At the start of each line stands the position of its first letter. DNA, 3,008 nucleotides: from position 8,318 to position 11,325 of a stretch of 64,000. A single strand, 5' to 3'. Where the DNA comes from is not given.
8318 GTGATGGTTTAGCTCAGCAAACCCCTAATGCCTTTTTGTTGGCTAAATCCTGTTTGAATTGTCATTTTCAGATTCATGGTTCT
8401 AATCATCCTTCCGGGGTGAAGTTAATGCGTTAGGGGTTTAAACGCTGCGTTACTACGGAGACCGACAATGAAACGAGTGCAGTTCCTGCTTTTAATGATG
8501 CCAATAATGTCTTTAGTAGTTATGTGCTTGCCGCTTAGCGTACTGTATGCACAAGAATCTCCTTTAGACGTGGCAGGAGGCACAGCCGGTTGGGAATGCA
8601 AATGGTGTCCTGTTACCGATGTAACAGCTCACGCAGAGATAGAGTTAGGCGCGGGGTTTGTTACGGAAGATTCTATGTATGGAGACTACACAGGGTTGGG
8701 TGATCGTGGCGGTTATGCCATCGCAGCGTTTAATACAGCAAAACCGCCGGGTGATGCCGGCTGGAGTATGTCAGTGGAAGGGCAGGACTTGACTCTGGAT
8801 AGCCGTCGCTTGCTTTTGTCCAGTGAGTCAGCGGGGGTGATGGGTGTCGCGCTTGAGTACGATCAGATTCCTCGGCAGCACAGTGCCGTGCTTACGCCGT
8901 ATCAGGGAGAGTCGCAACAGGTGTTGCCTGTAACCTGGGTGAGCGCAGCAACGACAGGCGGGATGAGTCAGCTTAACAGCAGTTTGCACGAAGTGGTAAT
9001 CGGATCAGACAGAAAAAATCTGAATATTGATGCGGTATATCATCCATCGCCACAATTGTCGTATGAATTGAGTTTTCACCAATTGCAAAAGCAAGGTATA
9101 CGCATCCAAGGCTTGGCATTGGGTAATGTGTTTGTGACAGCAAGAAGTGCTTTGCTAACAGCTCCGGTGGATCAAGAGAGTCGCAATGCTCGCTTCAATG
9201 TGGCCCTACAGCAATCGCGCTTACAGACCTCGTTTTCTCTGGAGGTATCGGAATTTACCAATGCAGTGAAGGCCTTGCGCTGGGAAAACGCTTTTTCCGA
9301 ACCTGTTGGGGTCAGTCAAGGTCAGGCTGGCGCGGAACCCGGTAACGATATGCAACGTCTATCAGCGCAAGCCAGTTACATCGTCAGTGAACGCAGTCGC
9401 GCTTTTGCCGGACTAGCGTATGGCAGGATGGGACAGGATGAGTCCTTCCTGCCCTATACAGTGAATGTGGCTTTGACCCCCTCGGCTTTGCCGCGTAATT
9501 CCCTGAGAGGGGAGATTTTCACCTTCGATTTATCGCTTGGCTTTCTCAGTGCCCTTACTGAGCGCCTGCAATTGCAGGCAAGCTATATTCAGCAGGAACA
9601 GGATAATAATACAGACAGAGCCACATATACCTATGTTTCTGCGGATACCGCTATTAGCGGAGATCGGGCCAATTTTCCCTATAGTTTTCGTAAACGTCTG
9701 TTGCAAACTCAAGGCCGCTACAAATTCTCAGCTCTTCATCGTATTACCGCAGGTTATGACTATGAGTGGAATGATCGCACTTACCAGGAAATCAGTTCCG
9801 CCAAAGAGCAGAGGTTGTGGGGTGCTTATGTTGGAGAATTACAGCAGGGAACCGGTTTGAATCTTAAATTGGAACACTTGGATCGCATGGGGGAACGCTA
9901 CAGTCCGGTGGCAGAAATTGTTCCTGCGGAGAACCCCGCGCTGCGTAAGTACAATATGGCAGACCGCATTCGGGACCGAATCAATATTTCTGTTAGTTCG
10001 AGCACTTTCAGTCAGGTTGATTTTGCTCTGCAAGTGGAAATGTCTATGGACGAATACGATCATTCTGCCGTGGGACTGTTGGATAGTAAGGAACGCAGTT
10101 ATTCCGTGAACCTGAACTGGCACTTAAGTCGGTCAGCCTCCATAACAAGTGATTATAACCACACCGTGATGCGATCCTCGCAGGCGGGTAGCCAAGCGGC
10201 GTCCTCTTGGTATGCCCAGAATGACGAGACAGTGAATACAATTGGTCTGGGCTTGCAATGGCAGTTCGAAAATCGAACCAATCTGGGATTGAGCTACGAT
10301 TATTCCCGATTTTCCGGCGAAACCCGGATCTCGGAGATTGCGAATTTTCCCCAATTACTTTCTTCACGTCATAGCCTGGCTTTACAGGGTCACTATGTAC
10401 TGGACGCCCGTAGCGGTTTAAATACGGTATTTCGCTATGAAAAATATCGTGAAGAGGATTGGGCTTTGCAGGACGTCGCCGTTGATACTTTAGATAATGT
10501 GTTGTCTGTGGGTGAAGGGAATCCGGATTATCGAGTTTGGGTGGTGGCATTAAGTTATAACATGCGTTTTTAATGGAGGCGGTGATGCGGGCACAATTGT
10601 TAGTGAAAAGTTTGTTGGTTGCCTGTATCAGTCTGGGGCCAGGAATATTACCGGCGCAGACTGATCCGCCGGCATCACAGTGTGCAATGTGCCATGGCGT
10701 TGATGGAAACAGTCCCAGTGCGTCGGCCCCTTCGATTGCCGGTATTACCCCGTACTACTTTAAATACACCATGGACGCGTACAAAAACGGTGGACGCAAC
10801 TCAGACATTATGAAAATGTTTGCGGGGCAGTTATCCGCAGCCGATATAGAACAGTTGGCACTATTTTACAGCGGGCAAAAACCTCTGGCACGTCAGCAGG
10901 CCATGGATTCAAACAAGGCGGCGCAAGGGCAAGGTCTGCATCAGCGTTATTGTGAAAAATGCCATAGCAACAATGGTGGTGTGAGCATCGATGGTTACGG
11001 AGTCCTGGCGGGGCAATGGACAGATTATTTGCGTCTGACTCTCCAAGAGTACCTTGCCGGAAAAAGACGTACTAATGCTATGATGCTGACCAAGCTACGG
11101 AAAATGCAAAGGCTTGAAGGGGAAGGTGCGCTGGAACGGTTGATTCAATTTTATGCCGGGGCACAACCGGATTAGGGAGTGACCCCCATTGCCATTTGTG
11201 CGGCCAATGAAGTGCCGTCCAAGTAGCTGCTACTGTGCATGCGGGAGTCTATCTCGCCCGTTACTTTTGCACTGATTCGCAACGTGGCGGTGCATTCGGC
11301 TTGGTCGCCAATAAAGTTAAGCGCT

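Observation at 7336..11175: MtrAB/MtoAB/PioAB-like porin-cytochrome conduit with a trailing dihaem cytochrome c4, in a genome that also carries sulfur-oxidation genes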

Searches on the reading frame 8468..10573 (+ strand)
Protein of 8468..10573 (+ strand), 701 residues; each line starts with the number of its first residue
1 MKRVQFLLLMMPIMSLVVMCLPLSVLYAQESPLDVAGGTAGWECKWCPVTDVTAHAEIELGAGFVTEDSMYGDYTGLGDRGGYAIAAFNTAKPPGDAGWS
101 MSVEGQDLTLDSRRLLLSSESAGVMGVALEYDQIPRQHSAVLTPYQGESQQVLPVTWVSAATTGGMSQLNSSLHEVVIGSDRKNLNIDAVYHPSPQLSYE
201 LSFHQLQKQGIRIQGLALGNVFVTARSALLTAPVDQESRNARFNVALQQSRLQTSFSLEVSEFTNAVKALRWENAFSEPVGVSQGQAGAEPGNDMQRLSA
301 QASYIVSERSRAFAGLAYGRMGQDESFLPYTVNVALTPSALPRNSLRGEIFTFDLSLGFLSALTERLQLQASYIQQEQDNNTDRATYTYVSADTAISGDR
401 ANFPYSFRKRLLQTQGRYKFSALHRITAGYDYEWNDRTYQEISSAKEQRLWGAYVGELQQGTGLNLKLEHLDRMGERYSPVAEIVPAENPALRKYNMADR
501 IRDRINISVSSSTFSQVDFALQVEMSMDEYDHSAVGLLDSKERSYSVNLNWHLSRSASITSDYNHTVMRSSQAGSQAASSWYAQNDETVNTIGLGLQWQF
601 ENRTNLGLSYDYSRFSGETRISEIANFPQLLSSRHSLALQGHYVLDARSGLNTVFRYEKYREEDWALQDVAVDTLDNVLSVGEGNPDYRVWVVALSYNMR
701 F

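Call 7: search_protein_families(library=pfam, proteins=[window:8468-10573:+], max_evalue=0.01)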
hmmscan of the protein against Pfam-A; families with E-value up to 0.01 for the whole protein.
window:8468-10573:+ (701 aa): 2 families
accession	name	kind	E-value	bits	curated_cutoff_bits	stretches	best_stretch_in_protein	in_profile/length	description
PF11854.14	MtrB_PioB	-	1.8e-117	394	23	1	67-701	5-635/635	Putative outer membrane beta-barrel porin, MtrB/PioB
PF10677.15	DUF2490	-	3.2e-06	27.4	29.8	1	402-563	29-172/186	Protein of unknown function (DUF2490)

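Call 8: search_protein_families(library=ncbifam, proteins=[window:8468-10573:+], max_evalue=0.01)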
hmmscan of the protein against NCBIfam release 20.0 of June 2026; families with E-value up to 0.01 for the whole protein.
window:8468-10573:+ (701 aa): 1 family
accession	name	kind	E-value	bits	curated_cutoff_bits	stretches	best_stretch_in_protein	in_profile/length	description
TIGR03509.1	OMP_MtrB_PioB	subfamily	1.6e-109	367.3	240.05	1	58-701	3-662/662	MtrB/PioB family decaheme-associated outer membrane protein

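Call 9: find_encoding_contigs(protein=window:8468-10573:+, flank=10000, max_places=6)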
Protein window:8468-10573:+ (701 aa): 6 contigs read that carry it; 1 place shown.
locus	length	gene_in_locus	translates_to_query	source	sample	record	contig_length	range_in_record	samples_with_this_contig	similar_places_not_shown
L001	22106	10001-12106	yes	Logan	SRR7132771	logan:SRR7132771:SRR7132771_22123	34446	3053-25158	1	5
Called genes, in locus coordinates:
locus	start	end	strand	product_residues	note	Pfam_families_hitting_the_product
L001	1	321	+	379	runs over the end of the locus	-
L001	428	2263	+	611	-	PF07719:TPR_2 (faint), PF13174:TPR_6 (faint), PF13424:TPR_12 (faint), PF13428:TPR_14 (faint), PF13432:TPR_16 (faint), PF14559:TPR_19 (faint), PF13431:TPR_17 (faint), PF01435:Peptidase_M48, +4 more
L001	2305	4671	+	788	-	PF07719:TPR_2 (faint), PF13424:TPR_12 (faint), PF00515:TPR_1 (faint), PF12770:CHAT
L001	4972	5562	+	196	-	PF11845:Tll0287-like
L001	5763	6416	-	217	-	PF17963:Big_9, PF17892:Cadherin_5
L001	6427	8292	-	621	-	PF00034:Cytochrom_C (faint), PF00801:PKD, PF18911:PKD_4, PF22352:K319L-like_PKD, PF13442:Cytochrome_CBB3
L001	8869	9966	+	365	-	PF14522:Cytochrome_C7 (faint), PF22113:Mtrc-MtrF_II-IV_dom (faint), PF22678:Cytochrom_c_NrfB-like, PF14537:Cytochrom_c3_2, PF09699:Paired_CXXCH_1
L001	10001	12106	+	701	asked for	PF11854:MtrB_PioB, PF10677:DUF2490 (faint)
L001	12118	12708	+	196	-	PF00034:Cytochrom_C (faint), PF13442:Cytochrome_CBB3 (weak)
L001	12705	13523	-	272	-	-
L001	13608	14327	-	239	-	PF20772:TACO1_YebC_N, PF01709:Transcrip_reg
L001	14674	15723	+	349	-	PF00990:GGDEF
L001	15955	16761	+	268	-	PF01078:Mg_chelatase (faint), PF07728:AAA_5, PF08406:CbbQ_C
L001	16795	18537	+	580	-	PF00092:VWA, PF13519:VWA_2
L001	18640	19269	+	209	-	PF04367:DUF502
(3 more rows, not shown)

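Call 46: search_solved_structures(query=window:8468-10570:+, max_evalue=0.01)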
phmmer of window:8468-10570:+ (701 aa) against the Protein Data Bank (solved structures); distinct sequences matched with E-value up to 0.01: 1.
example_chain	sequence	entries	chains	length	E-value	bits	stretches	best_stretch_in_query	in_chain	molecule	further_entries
6r2q_B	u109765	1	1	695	1.5e-58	201.8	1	40-698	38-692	Uncharacterized protein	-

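Call 85: list_cluster_members(proteins=[P0001, P0121, P0331, window:8468-10570:+, window:10585-11172:+])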
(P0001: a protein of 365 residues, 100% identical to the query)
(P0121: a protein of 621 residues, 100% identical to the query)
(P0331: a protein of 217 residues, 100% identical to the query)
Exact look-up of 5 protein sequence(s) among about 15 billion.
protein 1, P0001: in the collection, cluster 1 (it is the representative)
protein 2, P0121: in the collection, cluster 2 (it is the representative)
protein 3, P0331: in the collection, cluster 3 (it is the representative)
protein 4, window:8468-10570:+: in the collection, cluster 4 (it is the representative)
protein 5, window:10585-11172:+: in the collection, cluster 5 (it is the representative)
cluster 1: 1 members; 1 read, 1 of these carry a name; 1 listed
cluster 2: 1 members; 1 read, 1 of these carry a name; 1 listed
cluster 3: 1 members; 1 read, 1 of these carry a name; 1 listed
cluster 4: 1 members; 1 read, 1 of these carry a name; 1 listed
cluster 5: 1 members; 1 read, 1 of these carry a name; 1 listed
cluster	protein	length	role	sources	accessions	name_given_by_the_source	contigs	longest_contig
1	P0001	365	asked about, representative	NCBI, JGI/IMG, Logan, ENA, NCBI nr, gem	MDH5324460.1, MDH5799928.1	MAG: DmsE family decaheme c-type cytochrome [Gammaproteobacteria bacterium] | DmsE family decaheme c-type cytochrome [Gammaproteobacteria bacterium]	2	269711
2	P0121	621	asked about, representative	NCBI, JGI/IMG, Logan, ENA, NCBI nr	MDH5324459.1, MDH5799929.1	MAG: c-type cytochrome [Gammaproteobacteria bacterium] | c-type cytochrome [Gammaproteobacteria bacterium]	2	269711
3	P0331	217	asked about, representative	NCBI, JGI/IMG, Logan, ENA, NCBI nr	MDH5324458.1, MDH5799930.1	MAG: Ig-like domain-containing protein [Gammaproteobacteria bacterium] | Ig-like domain-containing protein [Gammaproteobacteria bacterium]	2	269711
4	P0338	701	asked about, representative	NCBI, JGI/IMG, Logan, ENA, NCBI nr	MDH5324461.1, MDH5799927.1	MAG: MtrB/PioB family decaheme-associated outer membrane protein [Gammaproteobacteria ... | MtrB/PioB family decaheme-associated outer membrane protein [Gammaproteobacteria ...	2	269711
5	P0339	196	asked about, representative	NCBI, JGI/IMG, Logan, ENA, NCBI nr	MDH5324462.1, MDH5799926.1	MAG: c-type cytochrome [Gammaproteobacteria bacterium] | c-type cytochrome [Gammaproteobacteria bacterium]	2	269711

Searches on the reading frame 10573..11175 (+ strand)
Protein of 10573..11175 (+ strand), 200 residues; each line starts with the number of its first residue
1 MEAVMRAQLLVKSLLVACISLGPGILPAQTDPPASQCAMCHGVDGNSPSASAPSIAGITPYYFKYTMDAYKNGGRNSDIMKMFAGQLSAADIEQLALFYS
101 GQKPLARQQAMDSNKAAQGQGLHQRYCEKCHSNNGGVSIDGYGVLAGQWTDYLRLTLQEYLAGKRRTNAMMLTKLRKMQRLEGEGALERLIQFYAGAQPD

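Call 7: search_protein_families(library=pfam, proteins=[window:10573-11175:+], max_evalue=0.01)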
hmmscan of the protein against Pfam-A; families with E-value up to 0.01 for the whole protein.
window:10573-11175:+ (200 aa): 2 families
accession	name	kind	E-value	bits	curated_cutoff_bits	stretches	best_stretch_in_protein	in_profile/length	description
PF13442.11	Cytochrome_CBB3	-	1.7e-11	44.7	27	2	35-98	12-67/68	Cytochrome C oxidase, cbb3-type, subunit III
PF00034.26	Cytochrom_C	-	2.6e-08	35.5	21.3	1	35-79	10-54/90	Cytochrome c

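Call 8: search_protein_families(library=ncbifam, proteins=[window:10573-11175:+], max_evalue=0.01)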
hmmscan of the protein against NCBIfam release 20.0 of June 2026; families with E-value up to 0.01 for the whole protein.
window:10573-11175:+ (200 aa): 6 families
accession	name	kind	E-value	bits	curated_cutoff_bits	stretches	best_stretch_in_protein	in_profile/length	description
NF049874.1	PdsA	exception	3.2e-27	95.7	330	1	19-198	9-198/198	periplasmic diheme shuttle PdsA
TIGR00782.1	ccoP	equivalog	2.9e-05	23.5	179.95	1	36-135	117-222/285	cytochrome-c oxidase, cbb3-type subunit III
NF050122.1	bc1_QcrC_actin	exception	0.00014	21.2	200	1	35-135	50-155/253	cytochrome bc1 complex diheme cytochrome c subunit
NF045774.1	cytochro_C551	exception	0.0018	18.2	118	0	35-103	48-110/110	cytochrome c551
NF040606.1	CytoC_perox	subfamily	0.0025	17.1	150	1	108-133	290-315/524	di-heme-cytochrome C peroxidase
NF041895.1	choice_anch_V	domain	0.0026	17.8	42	0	116-140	16-44/150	choice-of-anchor V domain-containing protein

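Call 44: search_solved_structures(query=window:10573-11172:+, max_evalue=0.01)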
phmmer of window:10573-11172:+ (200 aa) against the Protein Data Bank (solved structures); distinct sequences matched with E-value up to 0.01: 12.
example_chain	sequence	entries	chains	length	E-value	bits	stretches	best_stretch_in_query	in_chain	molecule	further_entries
3vrd_A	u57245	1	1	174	6.9e-34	120.7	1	33-197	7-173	Flavocytochrome c heme subunit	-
1fcd_C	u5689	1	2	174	6.2e-32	114.3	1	34-197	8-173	FLAVOCYTOCHROME C SULFIDE DEHYDROGENASE (CYTOCHROME SUBUNIT)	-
6q2u_A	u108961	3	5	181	2.4e-13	53.7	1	33-168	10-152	Cytochrome c4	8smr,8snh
5lo9_A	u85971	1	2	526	5.7e-13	52.5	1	36-123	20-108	Cytochrome C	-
8uf3_A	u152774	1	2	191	1.4e-12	51.2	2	33-108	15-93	Cytochrome C4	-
1etp_A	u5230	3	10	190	1.6e-10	44.5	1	35-169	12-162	CYTOCHROME C4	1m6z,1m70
1h1o_A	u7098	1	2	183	3.8e-10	43.3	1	34-122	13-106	CYTOCHROME C-552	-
4o1w_A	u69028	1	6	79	7.7e-09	39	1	34-103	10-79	Cytochrome c552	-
2zzs_A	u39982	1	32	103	3.1e-08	37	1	31-102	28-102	Cytochrome c554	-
1cno_A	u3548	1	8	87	6.9e-07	32.6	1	33-102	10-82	CYTOCHROME C552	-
5n1t_B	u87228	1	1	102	6e-05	26.3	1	11-96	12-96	Cytochrome C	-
6h5l_B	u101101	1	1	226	0.00064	23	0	36-92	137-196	Conserved hypothetical cytochrome protein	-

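Call 48: search_solved_structures(query=window:10573-11172:+, max_evalue=1e-10, show_alignments=3)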
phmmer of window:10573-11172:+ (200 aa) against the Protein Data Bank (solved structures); distinct sequences matched with E-value up to 1e-10: 5.
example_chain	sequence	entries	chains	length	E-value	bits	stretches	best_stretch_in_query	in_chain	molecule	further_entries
3vrd_A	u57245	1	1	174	6.9e-34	120.7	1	33-197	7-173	Flavocytochrome c heme subunit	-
1fcd_C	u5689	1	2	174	6.2e-32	114.3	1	34-197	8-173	FLAVOCYTOCHROME C SULFIDE DEHYDROGENASE (CYTOCHROME SUBUNIT)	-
6q2u_A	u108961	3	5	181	2.4e-13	53.7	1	33-168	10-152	Cytochrome c4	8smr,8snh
5lo9_A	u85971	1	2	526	5.7e-13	52.5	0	36-123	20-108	Cytochrome C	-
8uf3_A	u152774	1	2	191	1.4e-12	51.2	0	33-108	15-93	Cytochrome C4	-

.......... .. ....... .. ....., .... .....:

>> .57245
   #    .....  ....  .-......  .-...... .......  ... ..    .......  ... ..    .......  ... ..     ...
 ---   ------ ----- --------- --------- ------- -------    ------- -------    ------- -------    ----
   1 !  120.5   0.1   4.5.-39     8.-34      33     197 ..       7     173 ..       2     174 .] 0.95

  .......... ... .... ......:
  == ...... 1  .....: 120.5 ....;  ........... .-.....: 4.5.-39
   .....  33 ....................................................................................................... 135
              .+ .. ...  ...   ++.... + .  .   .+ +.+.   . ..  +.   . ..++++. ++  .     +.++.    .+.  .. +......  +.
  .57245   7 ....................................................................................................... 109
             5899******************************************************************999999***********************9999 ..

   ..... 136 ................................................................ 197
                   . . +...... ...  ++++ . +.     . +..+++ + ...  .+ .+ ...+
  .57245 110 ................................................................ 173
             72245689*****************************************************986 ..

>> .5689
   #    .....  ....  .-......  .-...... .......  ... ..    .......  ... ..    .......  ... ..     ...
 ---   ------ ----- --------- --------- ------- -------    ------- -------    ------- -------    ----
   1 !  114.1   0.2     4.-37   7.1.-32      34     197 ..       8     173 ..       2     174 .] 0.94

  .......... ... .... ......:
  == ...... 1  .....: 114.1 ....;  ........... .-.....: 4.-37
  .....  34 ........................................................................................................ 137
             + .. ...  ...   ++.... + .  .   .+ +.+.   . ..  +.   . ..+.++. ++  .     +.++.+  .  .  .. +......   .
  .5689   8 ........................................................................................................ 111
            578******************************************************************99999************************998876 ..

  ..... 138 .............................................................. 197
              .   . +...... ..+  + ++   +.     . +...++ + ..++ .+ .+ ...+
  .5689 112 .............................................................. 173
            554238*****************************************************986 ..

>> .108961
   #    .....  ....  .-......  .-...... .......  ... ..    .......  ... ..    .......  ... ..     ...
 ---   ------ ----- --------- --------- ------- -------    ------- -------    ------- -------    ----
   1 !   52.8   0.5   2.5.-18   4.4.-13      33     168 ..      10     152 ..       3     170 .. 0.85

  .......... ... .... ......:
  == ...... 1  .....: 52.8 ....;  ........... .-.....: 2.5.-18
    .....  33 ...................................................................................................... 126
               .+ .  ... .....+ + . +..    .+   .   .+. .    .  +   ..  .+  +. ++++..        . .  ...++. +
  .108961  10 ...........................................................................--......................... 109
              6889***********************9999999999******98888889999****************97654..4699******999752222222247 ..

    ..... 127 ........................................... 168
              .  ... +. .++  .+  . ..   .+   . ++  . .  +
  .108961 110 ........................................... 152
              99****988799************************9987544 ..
